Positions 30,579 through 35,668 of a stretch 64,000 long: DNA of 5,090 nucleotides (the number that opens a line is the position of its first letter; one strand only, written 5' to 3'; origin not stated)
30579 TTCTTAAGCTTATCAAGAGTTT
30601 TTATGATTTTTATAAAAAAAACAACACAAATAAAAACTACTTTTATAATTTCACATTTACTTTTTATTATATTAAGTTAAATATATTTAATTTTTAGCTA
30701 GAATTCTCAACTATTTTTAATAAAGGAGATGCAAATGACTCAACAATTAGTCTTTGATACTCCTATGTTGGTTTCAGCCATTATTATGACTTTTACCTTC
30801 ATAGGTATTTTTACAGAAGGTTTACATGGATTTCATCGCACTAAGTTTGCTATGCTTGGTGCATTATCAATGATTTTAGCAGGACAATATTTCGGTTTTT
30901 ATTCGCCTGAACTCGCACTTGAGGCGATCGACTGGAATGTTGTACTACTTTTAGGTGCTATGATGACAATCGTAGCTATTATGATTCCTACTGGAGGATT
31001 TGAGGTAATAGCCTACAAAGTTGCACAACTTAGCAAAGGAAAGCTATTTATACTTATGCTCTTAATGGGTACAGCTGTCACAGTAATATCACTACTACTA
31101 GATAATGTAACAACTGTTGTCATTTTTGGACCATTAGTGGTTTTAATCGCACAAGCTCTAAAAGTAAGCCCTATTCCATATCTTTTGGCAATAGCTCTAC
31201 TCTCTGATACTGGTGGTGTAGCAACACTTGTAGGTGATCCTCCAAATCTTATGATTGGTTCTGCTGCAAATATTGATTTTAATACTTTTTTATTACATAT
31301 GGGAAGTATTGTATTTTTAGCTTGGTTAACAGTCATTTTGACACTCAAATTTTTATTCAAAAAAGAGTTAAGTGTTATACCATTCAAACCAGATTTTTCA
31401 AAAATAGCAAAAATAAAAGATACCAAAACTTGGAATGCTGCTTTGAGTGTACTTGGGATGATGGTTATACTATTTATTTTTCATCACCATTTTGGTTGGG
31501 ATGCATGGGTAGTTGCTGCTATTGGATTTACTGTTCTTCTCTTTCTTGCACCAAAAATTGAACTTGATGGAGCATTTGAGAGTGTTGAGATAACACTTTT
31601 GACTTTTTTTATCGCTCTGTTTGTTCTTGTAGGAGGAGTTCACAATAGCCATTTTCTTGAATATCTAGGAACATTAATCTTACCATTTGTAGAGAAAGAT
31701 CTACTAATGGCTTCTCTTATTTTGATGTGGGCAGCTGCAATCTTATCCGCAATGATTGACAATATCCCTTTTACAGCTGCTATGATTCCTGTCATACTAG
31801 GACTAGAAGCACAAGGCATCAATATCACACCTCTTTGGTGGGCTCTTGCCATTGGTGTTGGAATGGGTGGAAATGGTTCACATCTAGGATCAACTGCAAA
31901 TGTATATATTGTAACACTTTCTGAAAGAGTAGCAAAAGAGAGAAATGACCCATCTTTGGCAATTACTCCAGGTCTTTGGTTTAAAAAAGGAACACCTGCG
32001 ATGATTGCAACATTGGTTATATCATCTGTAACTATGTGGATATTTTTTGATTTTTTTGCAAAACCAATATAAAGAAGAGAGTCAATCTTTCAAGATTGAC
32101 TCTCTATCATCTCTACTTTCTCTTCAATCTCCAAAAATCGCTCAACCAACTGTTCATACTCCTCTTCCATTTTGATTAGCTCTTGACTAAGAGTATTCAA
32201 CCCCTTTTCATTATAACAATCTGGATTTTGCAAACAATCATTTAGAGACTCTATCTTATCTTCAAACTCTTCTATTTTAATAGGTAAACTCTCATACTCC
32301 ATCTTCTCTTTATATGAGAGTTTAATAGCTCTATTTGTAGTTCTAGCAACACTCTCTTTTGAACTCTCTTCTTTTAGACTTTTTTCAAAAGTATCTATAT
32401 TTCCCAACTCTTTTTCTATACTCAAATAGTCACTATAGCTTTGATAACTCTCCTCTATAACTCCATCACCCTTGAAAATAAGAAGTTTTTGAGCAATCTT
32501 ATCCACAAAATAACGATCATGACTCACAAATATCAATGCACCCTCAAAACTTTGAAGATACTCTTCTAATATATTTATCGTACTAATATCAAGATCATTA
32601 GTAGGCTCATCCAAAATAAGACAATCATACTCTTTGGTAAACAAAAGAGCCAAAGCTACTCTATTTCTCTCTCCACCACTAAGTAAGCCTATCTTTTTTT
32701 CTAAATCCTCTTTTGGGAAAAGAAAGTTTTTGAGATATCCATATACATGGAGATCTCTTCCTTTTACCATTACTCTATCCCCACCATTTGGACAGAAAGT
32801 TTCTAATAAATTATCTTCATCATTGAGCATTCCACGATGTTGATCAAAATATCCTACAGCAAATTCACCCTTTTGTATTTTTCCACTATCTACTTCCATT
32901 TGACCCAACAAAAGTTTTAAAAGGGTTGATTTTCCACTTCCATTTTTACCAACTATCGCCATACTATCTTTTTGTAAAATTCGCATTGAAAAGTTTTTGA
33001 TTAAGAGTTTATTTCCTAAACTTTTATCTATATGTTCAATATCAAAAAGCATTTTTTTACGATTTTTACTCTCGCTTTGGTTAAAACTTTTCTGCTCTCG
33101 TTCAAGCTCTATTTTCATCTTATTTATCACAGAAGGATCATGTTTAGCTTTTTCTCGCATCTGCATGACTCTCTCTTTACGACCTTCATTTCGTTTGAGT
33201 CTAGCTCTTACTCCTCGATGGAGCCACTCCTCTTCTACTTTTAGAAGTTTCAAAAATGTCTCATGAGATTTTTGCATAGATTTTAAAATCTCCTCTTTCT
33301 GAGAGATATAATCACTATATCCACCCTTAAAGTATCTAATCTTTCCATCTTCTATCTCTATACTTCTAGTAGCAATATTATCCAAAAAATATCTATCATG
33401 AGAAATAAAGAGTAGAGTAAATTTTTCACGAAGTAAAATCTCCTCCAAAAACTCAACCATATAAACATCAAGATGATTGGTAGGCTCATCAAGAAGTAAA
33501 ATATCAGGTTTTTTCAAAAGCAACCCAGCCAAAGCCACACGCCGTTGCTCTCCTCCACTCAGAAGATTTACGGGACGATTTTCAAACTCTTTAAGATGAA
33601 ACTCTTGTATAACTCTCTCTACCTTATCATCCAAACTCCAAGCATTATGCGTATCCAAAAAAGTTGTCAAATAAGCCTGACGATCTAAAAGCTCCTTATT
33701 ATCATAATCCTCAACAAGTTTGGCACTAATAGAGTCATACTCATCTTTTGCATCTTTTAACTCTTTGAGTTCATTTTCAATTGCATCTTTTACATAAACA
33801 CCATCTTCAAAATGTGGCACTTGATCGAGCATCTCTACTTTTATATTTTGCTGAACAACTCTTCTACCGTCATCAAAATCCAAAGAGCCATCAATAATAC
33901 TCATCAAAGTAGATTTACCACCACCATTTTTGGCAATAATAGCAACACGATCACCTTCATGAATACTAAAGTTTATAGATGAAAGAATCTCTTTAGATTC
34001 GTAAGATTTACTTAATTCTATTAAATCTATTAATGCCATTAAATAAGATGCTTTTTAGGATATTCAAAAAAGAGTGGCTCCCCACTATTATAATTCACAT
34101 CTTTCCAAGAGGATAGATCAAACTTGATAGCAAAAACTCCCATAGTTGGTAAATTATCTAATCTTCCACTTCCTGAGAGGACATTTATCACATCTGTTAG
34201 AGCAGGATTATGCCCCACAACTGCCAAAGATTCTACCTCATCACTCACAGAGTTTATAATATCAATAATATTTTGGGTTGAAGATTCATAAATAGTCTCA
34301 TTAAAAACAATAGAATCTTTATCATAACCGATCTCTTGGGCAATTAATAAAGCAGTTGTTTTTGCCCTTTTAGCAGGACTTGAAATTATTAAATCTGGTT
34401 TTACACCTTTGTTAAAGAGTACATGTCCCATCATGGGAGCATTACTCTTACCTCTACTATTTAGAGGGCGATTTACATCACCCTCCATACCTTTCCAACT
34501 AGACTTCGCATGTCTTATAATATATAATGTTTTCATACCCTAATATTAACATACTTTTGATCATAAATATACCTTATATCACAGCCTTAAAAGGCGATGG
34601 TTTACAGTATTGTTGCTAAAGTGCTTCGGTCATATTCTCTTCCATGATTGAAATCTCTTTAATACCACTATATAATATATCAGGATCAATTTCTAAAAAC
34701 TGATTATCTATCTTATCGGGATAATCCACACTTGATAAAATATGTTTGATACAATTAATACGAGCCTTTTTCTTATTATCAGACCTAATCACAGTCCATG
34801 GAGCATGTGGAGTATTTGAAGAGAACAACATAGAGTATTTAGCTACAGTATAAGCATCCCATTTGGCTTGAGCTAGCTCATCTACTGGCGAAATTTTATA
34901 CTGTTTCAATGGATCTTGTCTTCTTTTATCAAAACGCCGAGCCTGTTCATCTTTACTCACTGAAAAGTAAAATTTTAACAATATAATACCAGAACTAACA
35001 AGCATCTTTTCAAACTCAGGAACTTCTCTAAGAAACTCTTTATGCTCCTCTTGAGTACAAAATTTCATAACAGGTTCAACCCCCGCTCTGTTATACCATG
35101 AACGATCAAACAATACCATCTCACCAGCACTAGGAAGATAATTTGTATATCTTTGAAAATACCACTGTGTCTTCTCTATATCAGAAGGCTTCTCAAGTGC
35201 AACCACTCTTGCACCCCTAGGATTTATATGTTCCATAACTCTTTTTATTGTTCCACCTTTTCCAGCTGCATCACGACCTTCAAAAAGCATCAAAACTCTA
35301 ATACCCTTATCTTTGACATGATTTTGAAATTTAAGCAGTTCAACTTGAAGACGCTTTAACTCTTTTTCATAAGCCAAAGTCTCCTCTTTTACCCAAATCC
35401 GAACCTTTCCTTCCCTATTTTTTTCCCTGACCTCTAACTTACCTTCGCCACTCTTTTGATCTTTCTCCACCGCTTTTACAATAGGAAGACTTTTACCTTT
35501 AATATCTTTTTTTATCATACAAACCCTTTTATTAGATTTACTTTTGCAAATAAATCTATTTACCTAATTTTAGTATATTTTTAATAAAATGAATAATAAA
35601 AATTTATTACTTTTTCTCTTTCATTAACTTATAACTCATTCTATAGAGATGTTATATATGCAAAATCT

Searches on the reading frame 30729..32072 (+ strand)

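Call 26: search_protein_families(library=ncbifam, proteins=[window:30729-32072:+], max_evalue=0.00001)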
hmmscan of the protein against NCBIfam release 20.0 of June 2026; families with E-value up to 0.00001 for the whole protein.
window:30729-32072:+ (447 aa): 5 families
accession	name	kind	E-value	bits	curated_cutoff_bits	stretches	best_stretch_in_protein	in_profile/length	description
NF040989.1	MamN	equivalog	1e-45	156.3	500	1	24-436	10-432/437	magnetosome biogenesis transporter MamN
NF011980.0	PRK15445.1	subfamily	1.7e-19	70.2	457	1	41-439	29-425/430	arsenical efflux pump membrane protein ArsB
TIGR00935.1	2a45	subfamily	3.3e-17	62.8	415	1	34-438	20-422/426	arsenite/antimonite efflux transporter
TIGR00785.1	dass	subfamily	1.8e-12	46.8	198.6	1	9-210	244-443/444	DASS family sodium-coupled anion symporter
NF033877.0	arsB_Sta_pI258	exception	2.6e-11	43.4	760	1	19-438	8-424/429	arsenite efflux transporter membrane subunit ArsB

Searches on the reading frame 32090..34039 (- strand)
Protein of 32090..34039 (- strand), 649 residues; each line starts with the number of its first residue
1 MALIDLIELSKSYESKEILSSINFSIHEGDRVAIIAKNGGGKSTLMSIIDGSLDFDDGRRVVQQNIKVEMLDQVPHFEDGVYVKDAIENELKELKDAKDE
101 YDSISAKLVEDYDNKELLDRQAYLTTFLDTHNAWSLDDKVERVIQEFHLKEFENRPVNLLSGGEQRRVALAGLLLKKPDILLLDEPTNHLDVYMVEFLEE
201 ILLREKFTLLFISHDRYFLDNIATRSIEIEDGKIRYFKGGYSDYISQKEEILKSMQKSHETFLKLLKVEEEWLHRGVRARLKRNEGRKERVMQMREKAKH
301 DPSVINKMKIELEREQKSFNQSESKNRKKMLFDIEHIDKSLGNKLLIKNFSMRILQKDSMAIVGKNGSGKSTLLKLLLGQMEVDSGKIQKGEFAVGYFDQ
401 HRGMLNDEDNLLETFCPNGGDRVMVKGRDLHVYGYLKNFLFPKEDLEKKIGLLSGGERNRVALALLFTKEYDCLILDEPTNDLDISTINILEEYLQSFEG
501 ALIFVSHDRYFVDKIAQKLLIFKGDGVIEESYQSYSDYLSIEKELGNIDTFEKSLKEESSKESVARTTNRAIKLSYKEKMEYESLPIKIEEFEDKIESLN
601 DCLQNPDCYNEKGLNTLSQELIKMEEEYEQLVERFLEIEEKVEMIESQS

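Call 26: search_protein_families(library=ncbifam, proteins=[window:32090-34039:-], max_evalue=0.00001)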
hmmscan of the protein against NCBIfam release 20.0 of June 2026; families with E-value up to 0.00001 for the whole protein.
window:32090-34039:- (649 aa): 187 families (the best 25 are shown)
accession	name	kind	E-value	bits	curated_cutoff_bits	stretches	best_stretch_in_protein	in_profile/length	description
NF050005.1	ABC_ATPase_Uup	equivalog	2.8e-159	531.3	900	1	1-640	1-634/636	ATP-binding cassette ATPase Uup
NF008358.0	PRK11147.1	equivalog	9.9e-152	506.4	936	1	1-640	1-630/635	ABC transporter ATP-binding protein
NF008775.0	PRK11819.1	equivalog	1.6e-126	423.2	599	1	6-542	9-535/556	energy-dependent translational throttle protein EttA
TIGR03719.1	ABC_ABC_ChvD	subfamily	3.2e-126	422.1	806.75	1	6-542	7-533/552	energy-dependent translational throttle protein EttA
NF000355.4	ribo_prot_ABC_F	equivalog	5e-113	378.6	380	1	4-520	3-497/499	ribosomal protection-like ABC-F family protein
NF000170.2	ABCF_Vga_all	exception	1.9e-82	277.5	725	1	1-556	1-486/521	Vga family ABC-F type ribosomal protection protein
NF000171.1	ABCF_producer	exception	2e-81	274.1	800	3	6-269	6-273/541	TlrC/CarA/OleB/SrmB family ABC-F type ribosomal protection protein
NF000168.2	ABCF_Msr_all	exception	1.3e-80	271.3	680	5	152-311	93-248/487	Msr family ABC-F type ribosomal protection protein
NF011646.0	PRK15064.1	equivalog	6.4e-80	269.1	762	1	10-541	8-526/530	ABC-F family ATPase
NF000169.2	ABCF_Sal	exception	5e-75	253.2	725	2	132-553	102-531/542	Sal family ABC-F type ribosomal protection protein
NF000514.1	ABCF_OptrA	exception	8.3e-74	249.1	1450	1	10-610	27-619/655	ABC-F type ribosomal protection protein OptrA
NF043038.1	ABCF_CplR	exception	2e-72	244.7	780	3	288-558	253-503/544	ABC-F type ribosomal protection protein CplR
NF007921.0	PRK10636.1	equivalog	7.4e-66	222.7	917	1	22-645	20-631/638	ABC transporter ATP-binding protein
NF000166.1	ABCF_CarA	exception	3.4e-63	213.7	1050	2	4-248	6-262/556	ABC-F type ribosomal protection protein Car(A)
NF000167.2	ABCF_Lsa_all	exception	2.4e-58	198.3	750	3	136-406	93-389/492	Lsa family ABC-F type ribosomal protection protein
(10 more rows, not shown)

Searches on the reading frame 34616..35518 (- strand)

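Call 26: search_protein_families(library=ncbifam, proteins=[window:34616-35518:-], max_evalue=0.00001)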
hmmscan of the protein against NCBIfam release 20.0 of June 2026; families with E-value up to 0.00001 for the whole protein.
window:34616-35518:- (300 aa): 5 families
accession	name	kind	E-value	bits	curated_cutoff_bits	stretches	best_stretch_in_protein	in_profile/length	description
TIGR03707.1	PPK2_P_aer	equivalog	8.2e-111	369.2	301.8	1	47-271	4-228/230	polyphosphate kinase 2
TIGR03708.1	poly_P_AMP_trns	equivalog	4.6e-69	233.4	547.65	1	23-264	248-489/493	polyphosphate:AMP phosphotransferase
TIGR03709.1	PPK2_rel_1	subfamily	2.8e-51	174.3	247.2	1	43-263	25-245/264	PPK2 family polyphosphate kinase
NF050016.1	PolyPhAMPPhtase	equivalog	3.1e-50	171.2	800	1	46-263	254-468/472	polyphosphate:AMP phosphotransferase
NF042973.1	ADPpolyPPhtase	equivalog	6.5e-39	133.9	450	1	33-263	17-259/285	ADP-polyphosphate phosphotransferase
